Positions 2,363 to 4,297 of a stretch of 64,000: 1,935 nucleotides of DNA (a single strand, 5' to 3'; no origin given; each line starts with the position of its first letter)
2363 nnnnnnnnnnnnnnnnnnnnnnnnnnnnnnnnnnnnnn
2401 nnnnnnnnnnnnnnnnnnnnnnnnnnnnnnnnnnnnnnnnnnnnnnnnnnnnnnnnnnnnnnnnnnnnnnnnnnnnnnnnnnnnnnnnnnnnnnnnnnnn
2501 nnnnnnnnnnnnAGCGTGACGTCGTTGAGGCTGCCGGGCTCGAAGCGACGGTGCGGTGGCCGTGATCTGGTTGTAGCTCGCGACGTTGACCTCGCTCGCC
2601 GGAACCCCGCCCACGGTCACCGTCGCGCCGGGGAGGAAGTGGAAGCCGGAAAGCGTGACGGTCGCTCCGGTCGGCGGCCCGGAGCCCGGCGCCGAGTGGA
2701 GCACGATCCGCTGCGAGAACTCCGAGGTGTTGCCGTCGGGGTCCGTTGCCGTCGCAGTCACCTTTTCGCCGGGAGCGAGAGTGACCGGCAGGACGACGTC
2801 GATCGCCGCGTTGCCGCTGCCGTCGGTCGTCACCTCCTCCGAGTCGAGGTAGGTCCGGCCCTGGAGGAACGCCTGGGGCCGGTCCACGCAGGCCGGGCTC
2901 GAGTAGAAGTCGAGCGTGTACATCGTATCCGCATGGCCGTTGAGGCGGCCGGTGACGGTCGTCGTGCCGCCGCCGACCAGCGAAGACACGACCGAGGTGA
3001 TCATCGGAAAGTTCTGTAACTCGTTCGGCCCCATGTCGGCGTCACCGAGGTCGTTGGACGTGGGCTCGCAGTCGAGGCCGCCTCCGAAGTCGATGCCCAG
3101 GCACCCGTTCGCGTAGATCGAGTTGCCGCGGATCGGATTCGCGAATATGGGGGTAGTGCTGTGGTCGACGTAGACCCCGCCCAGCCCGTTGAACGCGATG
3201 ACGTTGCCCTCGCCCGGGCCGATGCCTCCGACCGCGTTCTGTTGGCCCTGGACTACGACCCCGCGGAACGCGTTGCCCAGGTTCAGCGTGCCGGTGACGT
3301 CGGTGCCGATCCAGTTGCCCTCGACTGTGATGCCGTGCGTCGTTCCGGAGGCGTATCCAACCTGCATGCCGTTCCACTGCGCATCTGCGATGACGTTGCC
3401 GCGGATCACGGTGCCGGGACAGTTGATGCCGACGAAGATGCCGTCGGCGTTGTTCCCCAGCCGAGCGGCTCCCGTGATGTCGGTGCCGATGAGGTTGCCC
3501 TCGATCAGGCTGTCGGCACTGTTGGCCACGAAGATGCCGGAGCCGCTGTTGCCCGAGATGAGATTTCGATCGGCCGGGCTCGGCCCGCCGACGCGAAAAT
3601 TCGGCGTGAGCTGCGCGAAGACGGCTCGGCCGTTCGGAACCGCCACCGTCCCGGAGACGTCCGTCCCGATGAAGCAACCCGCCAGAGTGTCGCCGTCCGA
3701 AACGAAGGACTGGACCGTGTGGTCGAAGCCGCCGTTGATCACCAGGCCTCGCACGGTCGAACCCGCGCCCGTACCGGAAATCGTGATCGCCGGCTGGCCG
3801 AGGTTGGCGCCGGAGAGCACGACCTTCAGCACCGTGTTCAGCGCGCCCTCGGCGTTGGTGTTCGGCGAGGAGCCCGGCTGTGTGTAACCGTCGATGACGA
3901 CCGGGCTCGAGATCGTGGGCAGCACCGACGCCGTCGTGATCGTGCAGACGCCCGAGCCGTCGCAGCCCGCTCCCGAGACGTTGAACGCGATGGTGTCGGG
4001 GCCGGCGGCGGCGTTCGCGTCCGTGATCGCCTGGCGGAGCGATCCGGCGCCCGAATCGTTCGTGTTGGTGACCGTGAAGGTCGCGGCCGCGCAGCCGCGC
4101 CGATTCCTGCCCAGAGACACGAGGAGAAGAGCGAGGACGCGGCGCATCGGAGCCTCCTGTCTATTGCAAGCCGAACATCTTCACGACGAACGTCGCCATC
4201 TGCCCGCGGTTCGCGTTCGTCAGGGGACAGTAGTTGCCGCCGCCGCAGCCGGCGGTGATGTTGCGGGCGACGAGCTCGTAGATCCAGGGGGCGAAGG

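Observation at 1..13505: Six head-to-tail paralogs of a secreted beta-helix / IPT / Cys-rich-SLH-like protein occupy 13.5 kb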

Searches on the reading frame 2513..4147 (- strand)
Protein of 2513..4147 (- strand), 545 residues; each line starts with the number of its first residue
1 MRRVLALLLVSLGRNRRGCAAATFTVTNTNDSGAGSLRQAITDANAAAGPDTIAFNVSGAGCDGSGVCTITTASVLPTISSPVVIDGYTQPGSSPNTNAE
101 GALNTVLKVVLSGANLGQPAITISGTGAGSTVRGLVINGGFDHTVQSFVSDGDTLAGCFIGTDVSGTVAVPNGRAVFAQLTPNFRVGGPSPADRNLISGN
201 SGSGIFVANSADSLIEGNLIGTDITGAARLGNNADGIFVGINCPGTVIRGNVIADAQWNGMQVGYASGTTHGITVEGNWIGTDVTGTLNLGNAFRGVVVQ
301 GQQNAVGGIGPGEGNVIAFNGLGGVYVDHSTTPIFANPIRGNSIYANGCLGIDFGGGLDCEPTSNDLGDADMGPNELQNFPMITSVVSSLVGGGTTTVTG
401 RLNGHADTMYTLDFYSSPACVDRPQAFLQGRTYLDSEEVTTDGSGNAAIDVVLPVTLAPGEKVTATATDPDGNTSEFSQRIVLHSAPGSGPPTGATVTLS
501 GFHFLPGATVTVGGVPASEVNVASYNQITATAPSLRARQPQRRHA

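Call 9: find_homologous_proteins(query=window:2513-4147:-, max_evalue=0.00001)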
Query window:2513-4147:- (545 aa): 7248 proteins with E <= 0.00001 among 8000 candidates; the best 120 are listed.
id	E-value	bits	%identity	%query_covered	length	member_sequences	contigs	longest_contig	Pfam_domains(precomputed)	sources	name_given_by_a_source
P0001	0.0e+0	1091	95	98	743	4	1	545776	PF00395.26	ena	-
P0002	1.9e-288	975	88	95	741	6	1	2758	PF01833.31,PF00395.26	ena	-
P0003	6.3e-270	914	92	84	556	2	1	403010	-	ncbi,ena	-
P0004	9.2e-258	874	80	95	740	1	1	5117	PF01833.31,PF00395.26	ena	-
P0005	1.8e-205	702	65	98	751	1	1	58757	PF01833.31,PF00395.26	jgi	jgi:hypothetical protein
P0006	1.0e-203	696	66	98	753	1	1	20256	PF00395.26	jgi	-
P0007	4.8e-197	674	64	98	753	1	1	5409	PF00395.26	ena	-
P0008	2.2e-187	642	62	97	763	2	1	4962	PF01833.31,PF00395.26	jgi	jgi:hypothetical protein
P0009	2.2e-181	622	61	98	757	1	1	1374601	PF00395.26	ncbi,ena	-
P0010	3.0e-181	622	61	98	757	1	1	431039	PF13229.13,PF01833.31,PF00395.26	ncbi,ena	-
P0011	1.3e-179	616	62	99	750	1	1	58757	PF01833.31,PF00395.26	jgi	jgi:hypothetical protein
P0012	4.0e-179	615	61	93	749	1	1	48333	PF00395.26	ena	-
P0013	1.7e-177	609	61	98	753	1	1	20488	PF01833.31,PF00395.26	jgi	-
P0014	7.0e-177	607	91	53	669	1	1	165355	PF01833.31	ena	-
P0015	7.1e-177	607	60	98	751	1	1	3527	PF00395.26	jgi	jgi:hypothetical protein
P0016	7.5e-176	604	62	94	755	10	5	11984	PF00395.26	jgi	jgi:hypothetical protein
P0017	2.5e-175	602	61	93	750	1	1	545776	PF00395.26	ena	-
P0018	3.7e-175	602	61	94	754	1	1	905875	PF01833.31,PF00395.26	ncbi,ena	-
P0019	1.5e-173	596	60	98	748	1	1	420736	PF01833.31,PF00395.26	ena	-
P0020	1.7e-173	596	61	94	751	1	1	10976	PF01833.31,PF00395.26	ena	-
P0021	2.7e-173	595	60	95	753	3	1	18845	PF00395.26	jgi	jgi:hypothetical protein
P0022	3.1e-173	595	61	98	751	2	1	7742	PF01833.31,PF00395.26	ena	-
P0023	8.1e-170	584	60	94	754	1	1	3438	PF01833.31,PF00395.26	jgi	jgi:hypothetical protein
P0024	1.1e-168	580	60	95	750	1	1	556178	PF13229.13,PF00395.26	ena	-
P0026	2.6e-168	579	57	99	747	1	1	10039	PF00395.26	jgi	-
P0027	3.0e-168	579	58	99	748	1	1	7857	PF01833.31,PF00395.26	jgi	jgi:hypothetical protein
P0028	5.5e-168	578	59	98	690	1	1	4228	PF00395.26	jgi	-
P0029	2.5e-167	576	59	94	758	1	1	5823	PF00395.26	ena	-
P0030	4.1e-167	575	58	94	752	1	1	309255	PF01833.31,PF00395.26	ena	-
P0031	5.9e-167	574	59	98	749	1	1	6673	PF00395.26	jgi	jgi:IPT/TIG domain/S-layer homology domain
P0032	6.4e-167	574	59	98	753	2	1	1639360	PF01833.31,PF00395.26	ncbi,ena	-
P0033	1.1e-166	574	59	98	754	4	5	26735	PF01833.31,PF00395.26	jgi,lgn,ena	-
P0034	3.9e-166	572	58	95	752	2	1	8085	PF00395.26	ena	-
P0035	8.7e-166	571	57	98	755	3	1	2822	PF01833.31,PF00395.26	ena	-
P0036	1.4e-165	570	57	94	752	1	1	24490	PF01833.31,PF00395.26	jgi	jgi:IPT/TIG domain/S-layer homology domain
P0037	1.6e-165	570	57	98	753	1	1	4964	PF13229.13,PF01833.31,PF00395.26,PF05048.20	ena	-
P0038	1.8e-165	570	58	98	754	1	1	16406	PF00395.26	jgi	jgi:hypothetical protein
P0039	2.5e-165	569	59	94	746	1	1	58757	PF00395.26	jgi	jgi:parallel beta-helix repeat protein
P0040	6.4e-165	568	58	94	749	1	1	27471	PF00395.26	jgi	-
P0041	9.4e-165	567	58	98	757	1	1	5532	PF13229.13,PF00395.26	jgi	jgi:hypothetical protein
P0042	1.3e-164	567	59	98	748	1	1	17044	PF00395.26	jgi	jgi:hypothetical protein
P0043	1.8e-164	566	59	94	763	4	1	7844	PF01833.31,PF00395.26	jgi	-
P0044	2.9e-164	566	58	95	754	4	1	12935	PF13229.13,PF01833.31,PF00395.26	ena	-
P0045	4.7e-164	565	56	99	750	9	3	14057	PF01833.31,PF00395.26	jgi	-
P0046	5.3e-164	565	56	99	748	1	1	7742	PF01833.31,PF00395.26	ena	-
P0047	2.1e-163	563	57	98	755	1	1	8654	PF01833.31,PF00395.26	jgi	jgi:hypothetical protein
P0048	4.8e-163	562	58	98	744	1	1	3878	PF13229.13,PF00395.26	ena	-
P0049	4.8e-163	562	59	98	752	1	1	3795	PF00395.26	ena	-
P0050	1.4e-162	560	58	95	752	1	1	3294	PF00395.26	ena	-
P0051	7.4e-162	558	55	97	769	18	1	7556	PF00395.26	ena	-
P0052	9.5e-162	557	56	99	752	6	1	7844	PF01833.31,PF00395.26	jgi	-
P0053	1.0e-161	557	59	95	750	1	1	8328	PF01833.31,PF00395.26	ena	-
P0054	2.1e-161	556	58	98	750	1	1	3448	PF01833.31,PF00395.26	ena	-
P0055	7.7e-161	554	57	98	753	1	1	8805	PF00395.26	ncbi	-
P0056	8.4e-161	554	58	98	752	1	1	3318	PF00395.26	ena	-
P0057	1.5e-160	553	56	94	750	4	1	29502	PF01833.31,PF00395.26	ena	-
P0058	2.7e-160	553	57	93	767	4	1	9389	PF00395.26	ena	-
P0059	5.2e-160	552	57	94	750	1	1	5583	PF01833.31,PF00395.26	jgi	jgi:hypothetical protein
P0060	7.6e-160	551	57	94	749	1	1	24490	PF00395.26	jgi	jgi:S-layer homology domain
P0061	3.8e-159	549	57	98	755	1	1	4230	PF01833.31,PF00395.26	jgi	-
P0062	6.6e-159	548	57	98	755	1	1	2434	PF01833.31,PF00395.26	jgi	-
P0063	6.6e-159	548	56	94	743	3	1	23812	PF01833.31,PF00395.26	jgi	-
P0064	8.9e-159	547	57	98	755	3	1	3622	PF01833.31,PF00395.26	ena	-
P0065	3.5e-158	546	55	98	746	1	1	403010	PF00395.26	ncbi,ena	-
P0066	4.3e-158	545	58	94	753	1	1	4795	PF01833.31,PF00395.26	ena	-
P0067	5.5e-158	545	55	99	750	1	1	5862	PF01833.31,PF00395.26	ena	-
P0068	6.8e-158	545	57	94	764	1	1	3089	PF01833.31,PF00395.26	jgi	-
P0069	9.6e-158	544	57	98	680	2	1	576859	PF01833.31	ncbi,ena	-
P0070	1.3e-157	544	56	98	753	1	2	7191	PF13229.13,PF00395.26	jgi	jgi:hypothetical protein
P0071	5.1e-157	542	56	99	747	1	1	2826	PF00395.26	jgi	jgi:hypothetical protein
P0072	7.0e-157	541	57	93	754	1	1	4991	PF00395.26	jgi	jgi:hypothetical protein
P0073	8.8e-157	541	57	98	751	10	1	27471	PF01833.31,PF00395.26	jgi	-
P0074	4.2e-156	539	57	93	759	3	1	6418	PF01833.31,PF00395.26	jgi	-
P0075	4.2e-156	539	55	99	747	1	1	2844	PF00395.26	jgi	jgi:hypothetical protein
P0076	5.1e-156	538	56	98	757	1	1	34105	PF01833.31,PF00395.26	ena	-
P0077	1.3e-155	537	56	98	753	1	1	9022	PF00395.26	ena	-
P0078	1.5e-155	537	54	98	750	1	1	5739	PF01833.31,PF00395.26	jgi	-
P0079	3.0e-155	536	55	98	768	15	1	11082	PF01833.31,PF00395.26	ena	-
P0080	3.1e-154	532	54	98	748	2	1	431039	PF00395.26,PF05048.20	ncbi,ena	-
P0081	4.5e-154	532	57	98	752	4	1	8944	PF13229.13,PF01833.31,PF00395.26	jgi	jgi:hypothetical protein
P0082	6.2e-154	531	56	98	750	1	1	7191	PF00395.26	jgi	jgi:hypothetical protein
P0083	6.7e-154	531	57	95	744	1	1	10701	PF01833.31,PF00395.26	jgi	jgi:hypothetical protein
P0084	6.5e-153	528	55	98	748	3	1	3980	PF00395.26,PF05048.20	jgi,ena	-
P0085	1.0e-152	527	56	98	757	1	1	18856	PF00395.26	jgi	jgi:S-layer homology domain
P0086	1.7e-152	527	56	98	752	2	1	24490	PF13229.13,PF00395.26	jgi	jgi:S-layer homology domain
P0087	2.7e-152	526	53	98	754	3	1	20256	PF01833.31,PF00395.26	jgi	-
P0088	4.2e-152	525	53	98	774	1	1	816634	PF13229.13,PF00395.26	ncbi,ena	-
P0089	1.0e-151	524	56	98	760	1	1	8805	PF01833.31,PF00395.26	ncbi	-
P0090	1.0e-151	524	56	97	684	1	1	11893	PF00395.26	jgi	jgi:hypothetical protein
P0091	5.1e-151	522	53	98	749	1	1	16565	PF01833.31,PF00395.26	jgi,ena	-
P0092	5.7e-151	522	56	95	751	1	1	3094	PF01833.31,PF00395.26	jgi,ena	-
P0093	1.5e-150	520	52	99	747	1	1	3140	PF01833.31,PF00395.26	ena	-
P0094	1.7e-150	520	54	99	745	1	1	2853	PF00395.26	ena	-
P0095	2.4e-150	520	54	98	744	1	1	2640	PF00395.26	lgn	-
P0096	2.8e-150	519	55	93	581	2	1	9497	PF01833.31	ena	-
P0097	5.6e-150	518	54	98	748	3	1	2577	PF13229.13,PF00395.26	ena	-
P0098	6.6e-150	518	55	95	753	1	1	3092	PF01833.31,PF00395.26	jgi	jgi:hypothetical protein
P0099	1.0e-149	518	55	94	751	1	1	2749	PF01833.31,PF00395.26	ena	-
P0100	1.6e-149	517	56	98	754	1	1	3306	PF00395.26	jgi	-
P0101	2.0e-149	517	51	98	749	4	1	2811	PF13229.13,PF01833.31,PF00395.26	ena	-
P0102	1.6e-148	514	56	94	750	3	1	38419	PF13229.13,PF00395.26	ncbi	-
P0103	2.2e-148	513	54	98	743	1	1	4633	PF01833.31,PF00395.26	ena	-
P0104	3.3e-148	513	54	98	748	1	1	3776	PF01833.31,PF00395.26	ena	-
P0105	1.0e-147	511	52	98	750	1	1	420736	PF01833.31,PF00395.26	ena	-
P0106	1.2e-147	511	56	98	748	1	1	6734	PF13229.13,PF01833.31,PF00395.26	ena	-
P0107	1.5e-147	510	53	95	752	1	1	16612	PF01833.31,PF00395.26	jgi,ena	-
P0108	2.0e-146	507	53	95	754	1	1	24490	PF01833.31,PF00395.26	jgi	jgi:IPT/TIG domain/S-layer homology domain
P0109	2.5e-146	506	54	98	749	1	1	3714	PF00395.26,PF05048.20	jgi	jgi:hypothetical protein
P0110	2.2e-145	503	54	98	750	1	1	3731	PF13229.13,PF01833.31,PF00395.26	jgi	jgi:Right handed beta helix region/IPT/TIG domain/S-layer homology domain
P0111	5.2e-144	499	53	98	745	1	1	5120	PF00395.26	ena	-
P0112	1.4e-143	497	54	98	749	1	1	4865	PF01833.31,PF00395.26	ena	-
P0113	2.2e-143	497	51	94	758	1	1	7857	PF01833.31,PF00395.26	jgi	jgi:hypothetical protein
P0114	3.6e-143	496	54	98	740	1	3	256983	PF01833.31,PF00395.26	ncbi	ncbi:MAG: IPT/TIG domain-containing protein [Thermoanaerobaculia bacterium]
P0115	7.9e-143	495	53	98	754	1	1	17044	PF00395.26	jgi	jgi:hypothetical protein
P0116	1.1e-142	494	55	94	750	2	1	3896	PF01833.31,PF00395.26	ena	-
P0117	2.5e-142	493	51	98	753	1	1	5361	PF01833.31,PF00395.26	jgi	jgi:hypothetical protein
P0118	5.4e-142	492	54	98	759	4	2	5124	PF00395.26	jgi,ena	-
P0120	1.8e-141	490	54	97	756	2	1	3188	PF00395.26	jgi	-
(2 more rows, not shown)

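Call 10: find_encoding_contigs(protein=P0001, flank=10000, max_places=3)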
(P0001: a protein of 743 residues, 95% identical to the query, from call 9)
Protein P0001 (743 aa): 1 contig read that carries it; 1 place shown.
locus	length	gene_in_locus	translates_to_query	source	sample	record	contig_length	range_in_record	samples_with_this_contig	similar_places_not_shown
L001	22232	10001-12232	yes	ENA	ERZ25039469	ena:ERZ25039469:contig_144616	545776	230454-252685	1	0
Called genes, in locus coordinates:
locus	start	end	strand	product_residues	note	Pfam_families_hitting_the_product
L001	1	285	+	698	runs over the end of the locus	-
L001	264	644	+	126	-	PF01242:PTPS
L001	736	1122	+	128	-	-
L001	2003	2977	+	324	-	PF01833:TIG, PF00395:SLH (faint)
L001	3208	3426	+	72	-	-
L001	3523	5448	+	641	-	PF01833:TIG, PF00395:SLH (faint)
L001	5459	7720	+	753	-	PF01833:TIG, PF00395:SLH (faint)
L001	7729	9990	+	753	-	PF00395:SLH (faint)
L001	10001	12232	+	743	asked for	PF00395:SLH (faint)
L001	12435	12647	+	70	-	-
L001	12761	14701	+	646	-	PF00395:SLH (faint)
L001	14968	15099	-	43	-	-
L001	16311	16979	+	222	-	PF00395:SLH (faint)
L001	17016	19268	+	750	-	PF00395:SLH (faint)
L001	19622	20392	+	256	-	-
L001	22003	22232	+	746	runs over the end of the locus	PF01833:TIG (weak), PF00395:SLH (faint)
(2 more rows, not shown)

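Call 28: search_protein_families(library=ncbifam, proteins=[P0001, P0005, P0114], max_evalue=0.01)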
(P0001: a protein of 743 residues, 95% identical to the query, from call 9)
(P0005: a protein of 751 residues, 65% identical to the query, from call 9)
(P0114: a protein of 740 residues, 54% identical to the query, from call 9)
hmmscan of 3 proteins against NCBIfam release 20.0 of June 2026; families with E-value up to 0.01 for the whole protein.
P0001 (743 aa): 3 families
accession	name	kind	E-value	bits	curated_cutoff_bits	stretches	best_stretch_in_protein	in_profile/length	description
NF033190.2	inl_like_NEAT_1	exception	6.2e-10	38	1275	1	561-737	580-749/754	NEAT domain-containing leucine-rich repeat protein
NF058597.1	CoaZ_rpt_PGGG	domain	0.0038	17.3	30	1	494-554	19-83/88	choice-of-anchor Z repeating domain-containing protein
TIGR03804.1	para_beta_helix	repeat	0.0095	15.6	19.45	1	194-220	14-39/44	parallel beta-helix repeat protein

P0005 (751 aa): 1 family
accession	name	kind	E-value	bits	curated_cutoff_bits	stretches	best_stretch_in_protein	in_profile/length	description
NF033190.2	inl_like_NEAT_1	exception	1.5e-09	36.7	1275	1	544-745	559-749/754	NEAT domain-containing leucine-rich repeat protein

P0114 (740 aa): 3 families
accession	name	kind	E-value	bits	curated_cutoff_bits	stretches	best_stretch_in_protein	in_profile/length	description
NF033190.2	inl_like_NEAT_1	exception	8.8e-06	24.3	1275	1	560-735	580-750/754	NEAT domain-containing leucine-rich repeat protein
TIGR04247.1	NosD_copper_fam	subfamily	0.00011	21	300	0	238-345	201-286/377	nitrous oxide reductase family maturation protein NosD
NF058597.1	CoaZ_rpt_PGGG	domain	0.0019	18.2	30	1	483-551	8-78/88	choice-of-anchor Z repeating domain-containing protein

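Call 29: search_protein_families(library=pfam, proteins=[P0001, P0005, P0114], max_evalue=0.1)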
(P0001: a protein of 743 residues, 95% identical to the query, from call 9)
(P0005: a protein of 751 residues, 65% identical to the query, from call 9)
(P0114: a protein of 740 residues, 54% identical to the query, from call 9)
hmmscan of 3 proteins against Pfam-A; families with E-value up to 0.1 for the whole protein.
P0001 (743 aa): 3 families
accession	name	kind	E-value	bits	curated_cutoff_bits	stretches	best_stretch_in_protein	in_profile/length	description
PF00395.25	SLH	-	1.2e-14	54.4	20.8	2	563-605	2-44/44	S-layer homology domain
PF13229.12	Beta_helix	-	1.8e-05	24.8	25.9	1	194-361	15-152/158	Right handed beta helix region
PF05048.19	NosD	-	0.00045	20.2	23.6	1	194-266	97-154/212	Periplasmic copper-binding protein (NosD)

P0005 (751 aa): 5 families
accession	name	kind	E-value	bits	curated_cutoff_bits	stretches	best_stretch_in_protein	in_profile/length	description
PF00395.25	SLH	-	1.5e-11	44.5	20.8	2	699-741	2-44/44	S-layer homology domain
PF01833.30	TIG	-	1.4e-07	31.8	20.9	1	490-557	3-74/84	IPT/TIG domain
PF13229.12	Beta_helix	-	0.00051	20.1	25.9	2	118-301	2-148/158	Right handed beta helix region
PF17936.7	Big_6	-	0.001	19.7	27.6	1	438-484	33-75/83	Bacterial Ig domain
PF05048.19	NosD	-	0.062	13.2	23.6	0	201-347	17-151/212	Periplasmic copper-binding protein (NosD)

P0114 (740 aa): 3 families
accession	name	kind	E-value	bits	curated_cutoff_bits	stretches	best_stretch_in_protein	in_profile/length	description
PF01833.30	TIG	-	9.9e-09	35.5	20.9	1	482-550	5-73/84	IPT/TIG domain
PF00395.25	SLH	-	1.8e-08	34.7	20.8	1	562-604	2-44/44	S-layer homology domain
PF24453.1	DUF7569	-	0.0014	19.1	27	0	693-709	37-53/70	Family of unknown function (DUF7569)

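Call 32: find_related_loci(query=A1, collection=genome_contigs, flank=10000)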
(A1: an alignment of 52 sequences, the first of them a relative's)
Query A1 (743 aa) in genome_contigs; peptide patterns used: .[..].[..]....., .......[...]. (x = any residue, [..] = any of these).
259 stretches matched a pattern; 246 encode a relative of the query (tblastn E <= 1e-3); the best 80 are kept; 60 distinct loci.
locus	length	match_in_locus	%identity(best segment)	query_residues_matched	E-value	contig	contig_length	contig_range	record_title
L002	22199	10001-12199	65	23-743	0e+0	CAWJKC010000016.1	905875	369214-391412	MAG: uncultured Acidobacteriota bacterium isolate MFD05513.bin.2.40 genome assembly, contig: contig_9395, whole genome s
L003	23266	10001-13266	66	18-743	0e+0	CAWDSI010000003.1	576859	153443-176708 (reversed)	MAG: uncultured Acidobacteriota bacterium isolate MFD00392.bin.2.245 genome assembly, contig: contig_11832, whole genome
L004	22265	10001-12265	63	1-743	0e+0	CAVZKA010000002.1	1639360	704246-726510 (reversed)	MAG: uncultured Acidobacteriota bacterium isolate MFD05442.bin.1.110 genome assembly, contig: contig_21240, whole genome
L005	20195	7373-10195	66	21-743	0e+0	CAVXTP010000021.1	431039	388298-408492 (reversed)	MAG: uncultured Acidobacteriota bacterium isolate MFD05942.bin.1.319 genome assembly, contig: contig_7524, whole genome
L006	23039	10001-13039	87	33-743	0e+0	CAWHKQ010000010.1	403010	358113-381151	MAG: uncultured Acidobacteriota bacterium isolate MFD02840.bin.2.120 genome assembly, contig: contig_54582, whole genome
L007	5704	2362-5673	60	1-743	0e+0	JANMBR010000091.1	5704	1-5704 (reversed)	MAG: Acidobacteriota bacterium isolate OTE_1_metabat_297 OTE_1_k141_1514457, whole genome shotgun sequence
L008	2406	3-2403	63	1-743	0e+0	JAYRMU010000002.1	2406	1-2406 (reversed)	MAG: Thermoanaerobaculia bacterium isolate XM2_XAASGE4bin.10 k141_22226, whole genome shotgun sequence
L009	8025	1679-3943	59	1-743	0e+0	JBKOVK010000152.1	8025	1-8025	MAG: Acidobacteriota bacterium isolate GM_EKS_MAG_00046 GM_EKS_000000958262, whole genome shotgun sequence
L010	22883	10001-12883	56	1-743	0e+0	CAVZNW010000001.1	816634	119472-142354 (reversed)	MAG: uncultured Acidobacteriota bacterium isolate MFD06435.bin.3.333 genome assembly, contig: contig_2, whole genome sho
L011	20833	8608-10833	58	3-743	0e+0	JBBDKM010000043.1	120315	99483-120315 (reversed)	MAG: Thermoanaerobaculia bacterium isolate LejiaA_69_48 Lejia_A_275_length_120315_cov_28, whole genome shotgun sequence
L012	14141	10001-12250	59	1-743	0e+0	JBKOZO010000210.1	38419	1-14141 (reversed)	MAG: Acidobacteriota bacterium isolate GB_HAYS_MAG_00032 GB_HAYS_000001594766, whole genome shotgun sequence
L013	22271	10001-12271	65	1-743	0e+0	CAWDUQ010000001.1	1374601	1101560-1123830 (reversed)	MAG: uncultured Acidobacteriota bacterium isolate MFD05442.bin.1.363 genome assembly, contig: contig_1073, whole genome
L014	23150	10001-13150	66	1-743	0e+0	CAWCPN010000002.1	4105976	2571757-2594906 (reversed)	MAG: uncultured Acidobacteriota bacterium isolate MFD04944.bin.1.75 genome assembly, contig: contig_2100, whole genome s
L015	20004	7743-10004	55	1-742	0e+0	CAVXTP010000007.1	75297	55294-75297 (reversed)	MAG: uncultured Acidobacteriota bacterium isolate MFD05942.bin.1.319 genome assembly, contig: contig_16047, whole genome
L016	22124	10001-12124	51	21-743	0e+0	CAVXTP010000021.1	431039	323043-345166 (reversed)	MAG: uncultured Acidobacteriota bacterium isolate MFD05942.bin.1.319 genome assembly, contig: contig_7524, whole genome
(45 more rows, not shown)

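Call 36: search_solved_structures(query=A1, max_evalue=0.01)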
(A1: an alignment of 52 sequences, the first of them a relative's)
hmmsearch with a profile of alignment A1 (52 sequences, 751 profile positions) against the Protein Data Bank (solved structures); distinct sequences matched with E-value up to 0.01: 4.
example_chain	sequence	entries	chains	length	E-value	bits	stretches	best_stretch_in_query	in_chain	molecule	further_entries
7dm0_A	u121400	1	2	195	4.1e-08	35.1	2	444-497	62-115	Biofilm-associated surface protein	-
6bt4_A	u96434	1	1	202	3.4e-05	25.4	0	642-747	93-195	S-layer protein sap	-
3pyw_A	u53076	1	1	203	6.2e-05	24.6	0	642-747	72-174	S-layer protein sap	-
6m3a_A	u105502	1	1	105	0.002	19.6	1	444-486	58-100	Biofilm-associated surface protein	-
